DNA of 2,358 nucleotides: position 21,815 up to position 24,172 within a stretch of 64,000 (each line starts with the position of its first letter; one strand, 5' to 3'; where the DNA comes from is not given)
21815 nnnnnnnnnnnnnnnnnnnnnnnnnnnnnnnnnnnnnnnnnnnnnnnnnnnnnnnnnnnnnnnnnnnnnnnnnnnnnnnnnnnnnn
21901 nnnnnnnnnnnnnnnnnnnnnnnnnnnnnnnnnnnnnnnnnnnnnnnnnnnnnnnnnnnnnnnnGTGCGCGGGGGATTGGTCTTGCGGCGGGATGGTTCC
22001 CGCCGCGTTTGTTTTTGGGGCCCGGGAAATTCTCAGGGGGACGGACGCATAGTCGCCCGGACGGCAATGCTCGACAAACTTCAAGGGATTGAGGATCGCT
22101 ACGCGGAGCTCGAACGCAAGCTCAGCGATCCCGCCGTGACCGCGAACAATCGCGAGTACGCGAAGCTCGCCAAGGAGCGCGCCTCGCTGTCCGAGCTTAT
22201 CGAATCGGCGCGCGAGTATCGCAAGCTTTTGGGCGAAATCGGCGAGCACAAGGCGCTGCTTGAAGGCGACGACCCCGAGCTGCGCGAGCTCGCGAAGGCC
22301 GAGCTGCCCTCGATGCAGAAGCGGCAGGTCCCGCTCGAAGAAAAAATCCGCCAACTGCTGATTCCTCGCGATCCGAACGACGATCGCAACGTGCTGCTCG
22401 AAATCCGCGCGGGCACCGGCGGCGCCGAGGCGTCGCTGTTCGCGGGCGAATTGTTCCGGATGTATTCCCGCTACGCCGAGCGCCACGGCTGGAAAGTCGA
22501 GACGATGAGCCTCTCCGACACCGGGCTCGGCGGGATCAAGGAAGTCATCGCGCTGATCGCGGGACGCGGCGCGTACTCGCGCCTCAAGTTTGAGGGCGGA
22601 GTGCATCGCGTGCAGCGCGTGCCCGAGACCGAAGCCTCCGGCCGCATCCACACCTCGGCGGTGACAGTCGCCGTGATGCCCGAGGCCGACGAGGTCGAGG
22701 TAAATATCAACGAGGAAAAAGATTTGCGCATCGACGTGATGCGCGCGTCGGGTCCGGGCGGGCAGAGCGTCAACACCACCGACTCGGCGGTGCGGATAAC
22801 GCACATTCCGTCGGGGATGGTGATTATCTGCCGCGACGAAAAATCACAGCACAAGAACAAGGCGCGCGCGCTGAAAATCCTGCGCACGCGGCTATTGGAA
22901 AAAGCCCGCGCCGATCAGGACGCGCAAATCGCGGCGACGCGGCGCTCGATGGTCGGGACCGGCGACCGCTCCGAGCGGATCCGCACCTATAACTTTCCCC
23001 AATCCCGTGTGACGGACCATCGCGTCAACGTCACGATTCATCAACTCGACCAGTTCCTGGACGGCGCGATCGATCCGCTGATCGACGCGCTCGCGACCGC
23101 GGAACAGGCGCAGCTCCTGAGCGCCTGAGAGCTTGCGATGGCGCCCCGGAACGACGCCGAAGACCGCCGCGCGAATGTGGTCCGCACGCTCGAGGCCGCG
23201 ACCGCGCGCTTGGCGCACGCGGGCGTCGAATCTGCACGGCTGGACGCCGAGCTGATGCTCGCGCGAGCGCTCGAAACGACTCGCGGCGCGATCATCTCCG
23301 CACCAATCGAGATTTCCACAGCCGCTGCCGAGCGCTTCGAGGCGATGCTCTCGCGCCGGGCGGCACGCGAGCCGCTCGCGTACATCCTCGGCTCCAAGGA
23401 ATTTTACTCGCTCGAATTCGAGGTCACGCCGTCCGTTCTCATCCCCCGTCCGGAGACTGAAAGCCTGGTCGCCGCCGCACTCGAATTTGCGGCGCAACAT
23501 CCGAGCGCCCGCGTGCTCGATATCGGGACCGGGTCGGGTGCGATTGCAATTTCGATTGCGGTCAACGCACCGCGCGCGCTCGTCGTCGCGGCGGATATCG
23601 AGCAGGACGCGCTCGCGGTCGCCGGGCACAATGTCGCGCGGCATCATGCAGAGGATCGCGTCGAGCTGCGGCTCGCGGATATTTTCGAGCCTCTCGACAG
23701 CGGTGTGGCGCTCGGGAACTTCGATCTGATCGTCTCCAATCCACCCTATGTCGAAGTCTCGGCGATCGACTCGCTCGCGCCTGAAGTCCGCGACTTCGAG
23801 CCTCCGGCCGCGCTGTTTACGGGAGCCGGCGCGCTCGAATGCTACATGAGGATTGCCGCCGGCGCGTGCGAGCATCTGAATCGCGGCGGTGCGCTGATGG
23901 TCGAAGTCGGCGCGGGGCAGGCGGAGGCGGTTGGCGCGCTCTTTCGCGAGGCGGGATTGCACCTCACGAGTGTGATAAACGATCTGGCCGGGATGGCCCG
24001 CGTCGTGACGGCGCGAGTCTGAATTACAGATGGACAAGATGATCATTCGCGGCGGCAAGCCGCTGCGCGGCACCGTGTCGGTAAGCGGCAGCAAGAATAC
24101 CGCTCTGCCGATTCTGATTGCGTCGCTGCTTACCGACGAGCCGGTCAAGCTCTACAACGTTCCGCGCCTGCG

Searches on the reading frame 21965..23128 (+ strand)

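Call 44: search_protein_families(library=pfam, proteins=[window:21965-23128:+], max_evalue=0.00001)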
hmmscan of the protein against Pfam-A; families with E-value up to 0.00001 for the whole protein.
window:21965-23128:+ (387 aa): 2 families
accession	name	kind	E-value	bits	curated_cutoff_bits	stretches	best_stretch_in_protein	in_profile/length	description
PF03462.23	PCRF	-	5.9e-75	251.8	24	1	42-235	1-194/194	PCRF domain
PF00472.26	RF-1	-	1.8e-40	138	35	1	243-353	2-116/116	RF-1 domain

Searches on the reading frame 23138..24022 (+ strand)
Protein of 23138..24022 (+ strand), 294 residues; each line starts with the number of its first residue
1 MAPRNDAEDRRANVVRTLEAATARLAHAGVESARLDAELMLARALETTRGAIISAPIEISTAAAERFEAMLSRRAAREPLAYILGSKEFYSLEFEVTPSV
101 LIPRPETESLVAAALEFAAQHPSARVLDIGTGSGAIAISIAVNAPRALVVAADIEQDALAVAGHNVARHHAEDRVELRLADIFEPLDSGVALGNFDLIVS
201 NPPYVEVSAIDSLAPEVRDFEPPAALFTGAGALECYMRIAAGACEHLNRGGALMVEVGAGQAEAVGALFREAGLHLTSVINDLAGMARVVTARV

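Call 44: search_protein_families(library=pfam, proteins=[window:23138-24022:+], max_evalue=0.00001)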
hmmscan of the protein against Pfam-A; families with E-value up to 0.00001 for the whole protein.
window:23138-24022:+ (294 aa): 9 families
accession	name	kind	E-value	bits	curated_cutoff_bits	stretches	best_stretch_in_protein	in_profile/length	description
PF17827.6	PrmC_N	-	2e-18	67.2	23.4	1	18-85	3-71/71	PrmC N-terminal domain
PF05175.20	MTS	-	4.1e-15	56.3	23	1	120-210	29-114/170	Methyltransferase small domain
PF13847.12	Methyltransf_31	-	7.2e-13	48.9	27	1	121-255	2-109/145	Methyltransferase domain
PF06325.19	PrmA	-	7.8e-10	39.2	22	1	110-231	150-260/296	Ribosomal protein L11 methyltransferase (PrmA)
PF13649.12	Methyltransf_25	-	8.8e-09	36.4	27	1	126-211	1-83/97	Methyltransferase domain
PF12847.13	Methyltransf_18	-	1.1e-07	32.4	27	1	122-189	14-81/151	Methyltransferase domain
PF08242.18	Methyltransf_12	-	1.8e-06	29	30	1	127-201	1-72/98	Methyltransferase domain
PF10294.15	Methyltransf_16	-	4.9e-06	26.9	21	0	121-200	45-126/174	Lysine methyltransferase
PF01135.25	PCMT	-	7e-06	26.4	20.3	0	109-181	60-132/210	Protein-L-isoaspartate(D-aspartate) O-methyltransferase (PCMT)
